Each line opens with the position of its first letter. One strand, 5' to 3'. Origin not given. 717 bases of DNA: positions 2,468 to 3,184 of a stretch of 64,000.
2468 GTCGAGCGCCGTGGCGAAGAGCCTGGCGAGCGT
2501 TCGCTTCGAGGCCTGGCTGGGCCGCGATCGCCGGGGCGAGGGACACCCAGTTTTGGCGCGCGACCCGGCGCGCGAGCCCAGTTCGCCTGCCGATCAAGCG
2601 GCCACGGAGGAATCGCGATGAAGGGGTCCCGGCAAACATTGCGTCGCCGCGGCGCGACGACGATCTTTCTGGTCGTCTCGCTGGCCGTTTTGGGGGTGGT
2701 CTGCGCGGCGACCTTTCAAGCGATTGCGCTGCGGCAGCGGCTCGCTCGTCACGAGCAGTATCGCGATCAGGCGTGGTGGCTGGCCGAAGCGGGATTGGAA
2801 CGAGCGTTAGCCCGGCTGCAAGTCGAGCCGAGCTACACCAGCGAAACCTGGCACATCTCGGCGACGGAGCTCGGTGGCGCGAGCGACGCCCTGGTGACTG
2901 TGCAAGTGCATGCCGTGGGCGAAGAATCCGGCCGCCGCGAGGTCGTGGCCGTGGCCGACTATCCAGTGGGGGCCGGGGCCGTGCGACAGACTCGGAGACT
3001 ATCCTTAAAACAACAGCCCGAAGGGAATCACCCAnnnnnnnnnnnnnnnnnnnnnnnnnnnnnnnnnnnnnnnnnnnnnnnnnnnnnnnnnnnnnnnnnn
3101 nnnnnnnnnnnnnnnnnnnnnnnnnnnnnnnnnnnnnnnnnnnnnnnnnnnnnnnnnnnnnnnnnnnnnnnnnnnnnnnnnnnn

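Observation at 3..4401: Translationally coupled pseudopilus operon that terminates in a DUF1559 protein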

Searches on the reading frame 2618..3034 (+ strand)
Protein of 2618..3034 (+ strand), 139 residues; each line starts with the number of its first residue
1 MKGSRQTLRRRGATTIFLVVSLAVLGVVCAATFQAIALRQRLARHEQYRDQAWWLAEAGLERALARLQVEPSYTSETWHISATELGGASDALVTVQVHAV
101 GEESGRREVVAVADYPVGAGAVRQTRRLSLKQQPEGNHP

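Call 3: search_protein_families(library=pfam, proteins=[window:2618-3034:+], max_evalue=1)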
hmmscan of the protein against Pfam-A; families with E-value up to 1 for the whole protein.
window:2618-3034:+ (139 aa): 3 families
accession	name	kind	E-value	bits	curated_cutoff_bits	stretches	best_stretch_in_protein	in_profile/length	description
PF14341.11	PilX_N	-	0.0027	18.1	25.5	1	12-61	2-51/51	PilX N-terminal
PF03771.21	SPDY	-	0.13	12.7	25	1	64-86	6-29/61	Domain of unknown function (DUF317)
PF00401.25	ATP-synt_DE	-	0.18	12.5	24.6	1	40-69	17-45/47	ATP synthase, Delta/Epsilon chain, long alpha-helix domain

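Call 4: search_protein_families(library=ncbifam, proteins=[window:2618-3034:+], max_evalue=1)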
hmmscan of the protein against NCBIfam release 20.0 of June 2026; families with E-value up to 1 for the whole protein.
window:2618-3034:+ (139 aa): 4 families
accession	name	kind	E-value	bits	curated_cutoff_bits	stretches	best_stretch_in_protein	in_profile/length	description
NF037980.1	T2SS_GspK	equivalog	0.00013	21.6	130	1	15-74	6-65/307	type II secretion system minor pseudopilin GspK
NF050118.1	aa3_CtaJ_Mycob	equivalog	0.053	13.9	43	1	15-54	7-42/80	aa3-type cytochrome oxidase subunit CtaJ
NF006144.0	PRK08294.1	subfamily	0.12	10.6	560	1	67-137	156-223/637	phenol 2-monooxygenase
NF041775.1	typeIV_PilA_Myxo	equivalog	0.17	11.8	400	1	1-36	1-36/214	type IV pilin protein PilA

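Call 36: search_solved_structures(query=A4, max_evalue=1)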
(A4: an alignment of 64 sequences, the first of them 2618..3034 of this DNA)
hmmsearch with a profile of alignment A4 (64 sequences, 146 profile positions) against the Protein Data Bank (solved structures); distinct sequences matched with E-value up to 1: 0.

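Call 42: find_homologous_proteins(query=A4, max_evalue=0.001)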
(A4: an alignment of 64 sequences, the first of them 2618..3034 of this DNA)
Query A4 (64 sequences) (139 aa, profile of the alignment): 69 proteins with E <= 0.001 among 8000 candidates.
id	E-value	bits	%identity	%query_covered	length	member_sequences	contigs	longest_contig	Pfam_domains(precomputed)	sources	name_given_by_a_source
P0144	9.9e-49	183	37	94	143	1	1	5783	-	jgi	-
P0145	5.8e-47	177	41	83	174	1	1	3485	-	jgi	jgi:hypothetical protein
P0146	1.1e-46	176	39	91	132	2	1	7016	-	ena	-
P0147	1.7e-46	175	41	78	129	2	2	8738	-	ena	-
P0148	1.7e-45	172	43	78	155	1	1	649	-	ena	-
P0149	2.2e-45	172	40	83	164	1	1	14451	-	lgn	-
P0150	2.9e-45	171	40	77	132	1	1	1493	-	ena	-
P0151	6.8e-45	170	38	81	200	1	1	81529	-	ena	-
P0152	8.2e-45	170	46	78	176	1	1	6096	-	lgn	-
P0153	2.0e-44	169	35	85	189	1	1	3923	-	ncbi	-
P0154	4.0e-44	168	43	76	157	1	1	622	-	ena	-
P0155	6.2e-44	167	51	47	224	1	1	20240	-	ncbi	-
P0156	1.1e-43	166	52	56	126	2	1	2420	-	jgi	-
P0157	1.5e-43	166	39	91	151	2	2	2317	-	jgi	jgi:Tfp pilus assembly protein PilX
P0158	2.0e-43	165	37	94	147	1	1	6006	-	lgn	-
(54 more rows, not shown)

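Call 61: predict_structure(alignment_id=A6)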
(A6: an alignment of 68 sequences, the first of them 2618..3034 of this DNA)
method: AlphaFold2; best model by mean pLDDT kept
length: 139 residues; sequences in the alignment: 68
mean_pLDDT: 90.8   pTM: 0.75
mean pLDDT of the five models: 90.8, 90.2, 90.0, 89.3, 89.2
residues with pLDDT >= 90: 110; 70-90: 14; 50-70: 13; < 50: 2
segments of 3 or more residues with pLDDT < 50: none
pLDDT, mean of each block of 10 residues (from residue 1): 63 91 98 97 96 98 96 96 95 96 86 95 96 65
secondary structure, 60 per line:
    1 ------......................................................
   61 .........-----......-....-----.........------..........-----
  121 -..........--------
elements in order: H7-69 E75-80 H82-85 E91-99 E106-115 E122-131

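Call 78: search_protein_families(library=pfam, alignment_id=A4, max_evalue=0.1)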
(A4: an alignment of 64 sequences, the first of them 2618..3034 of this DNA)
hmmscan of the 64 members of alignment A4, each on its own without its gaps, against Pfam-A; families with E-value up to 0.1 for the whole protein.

A. member 1, window:2618-3034:+ (139 aa): 1 family
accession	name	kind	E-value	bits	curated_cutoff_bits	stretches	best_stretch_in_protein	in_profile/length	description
PF14341.11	PilX_N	-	0.0027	18.1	25.5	1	12-61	2-51/51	PilX N-terminal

B. families by the number of members that match (of 64 scanned): 40 families (the first 25 are shown)
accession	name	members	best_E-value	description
PF14341.11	PilX_N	26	3.4e-08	PilX N-terminal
PF22571.1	LiaI-LiaF-TM_PspC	3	0.025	PspC transmembrane region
PF10144.15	SMP_2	2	0.0003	Bacterial virulence factor haemolysin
PF06072.16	Herpes_US9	2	0.0074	Alphaherpesvirus tegument protein US9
PF11773.13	ComGE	2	0.017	Competence system putative prepilin ComGE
PF07219.19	HemY_N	2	0.02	HemY protein N-terminus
PF23714.1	Rv3627c_N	1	0.00019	Carboxypeptidase Rv3627c-like, N-terminal domain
PF04713.17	Pox_I5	1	0.009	Poxvirus protein I5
PF19865.4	DUF6338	1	0.0099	Family of unknown function (DUF6338)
PF17087.10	HHV-5_US34A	1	0.01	Herpesvirus US34A protein family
PF04999.18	FtsL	1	0.015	Cell division protein FtsL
PF17875.7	RPA43_OB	1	0.015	RPA43 OB domain in RNA Pol I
PF15833.10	DUF4714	1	0.02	Domain of unknown function (DUF4714)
PF19135.5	DUF5818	1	0.021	Protein of unknown function (DUF5818)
PF17197.9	DUF5134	1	0.022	Domain of unknown function (DUF5134)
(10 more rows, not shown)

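Call 89: search_protein_representatives(alignment_id=A6)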
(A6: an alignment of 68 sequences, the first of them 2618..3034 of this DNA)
Query: 68 sequences, 151 profile positions. Proteins with E-value up to 0.001 (for the whole library): 4804; up to 1e-10: 2195; up to 1e-30: 593. The best 150 are listed.
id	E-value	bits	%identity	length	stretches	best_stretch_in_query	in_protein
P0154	1.3e-53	197.0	-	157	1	3-149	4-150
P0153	1.8e-49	183.6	-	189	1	9-142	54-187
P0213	6.4e-49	181.8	-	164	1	9-149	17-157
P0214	2.4e-48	179.9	-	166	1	9-141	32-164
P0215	8.9e-48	178.1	-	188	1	6-149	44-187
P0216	1.4e-47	177.4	-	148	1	10-144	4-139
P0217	2.9e-47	176.4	-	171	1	8-142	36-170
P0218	3.4e-47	176.2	-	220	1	7-137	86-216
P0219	5.1e-47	175.6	-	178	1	5-141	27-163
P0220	1.4e-46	174.1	-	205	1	8-150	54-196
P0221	1.6e-46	174.0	-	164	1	10-138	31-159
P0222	4.5e-46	172.5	-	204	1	7-142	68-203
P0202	3.1e-45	169.8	-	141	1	7-143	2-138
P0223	3.5e-45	169.6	-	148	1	10-137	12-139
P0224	3.5e-45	169.6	-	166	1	9-137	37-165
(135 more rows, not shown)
